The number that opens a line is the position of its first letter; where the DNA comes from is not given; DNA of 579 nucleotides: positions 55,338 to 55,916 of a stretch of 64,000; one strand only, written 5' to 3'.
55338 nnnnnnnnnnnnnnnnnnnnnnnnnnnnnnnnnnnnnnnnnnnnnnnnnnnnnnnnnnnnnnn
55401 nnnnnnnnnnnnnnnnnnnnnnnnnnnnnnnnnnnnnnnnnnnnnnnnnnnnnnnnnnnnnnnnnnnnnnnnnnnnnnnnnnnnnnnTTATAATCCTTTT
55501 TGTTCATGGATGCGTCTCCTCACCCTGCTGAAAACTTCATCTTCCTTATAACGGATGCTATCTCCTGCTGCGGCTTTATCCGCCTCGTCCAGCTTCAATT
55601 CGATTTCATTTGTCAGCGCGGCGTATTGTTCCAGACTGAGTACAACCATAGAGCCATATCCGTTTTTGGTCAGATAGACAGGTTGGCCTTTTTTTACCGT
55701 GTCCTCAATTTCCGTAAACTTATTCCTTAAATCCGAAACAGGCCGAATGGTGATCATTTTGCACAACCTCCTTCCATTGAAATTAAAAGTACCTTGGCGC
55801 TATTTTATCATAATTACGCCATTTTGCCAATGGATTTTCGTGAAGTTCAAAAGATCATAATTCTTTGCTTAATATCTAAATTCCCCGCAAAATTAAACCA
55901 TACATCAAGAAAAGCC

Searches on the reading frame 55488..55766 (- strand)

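Call 82: search_protein_families(library=pfam, proteins=[window:55488-55766:-], max_evalue=0.01)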
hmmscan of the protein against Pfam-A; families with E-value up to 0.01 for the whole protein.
window:55488-55766:- (92 aa): 1 family
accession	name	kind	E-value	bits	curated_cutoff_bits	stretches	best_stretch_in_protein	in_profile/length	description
PF02604.26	PhdYeFM_antitox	-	4.3e-13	49.3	29.8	1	6-72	2-69/74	Antitoxin Phd_YefM, type II toxin-antitoxin system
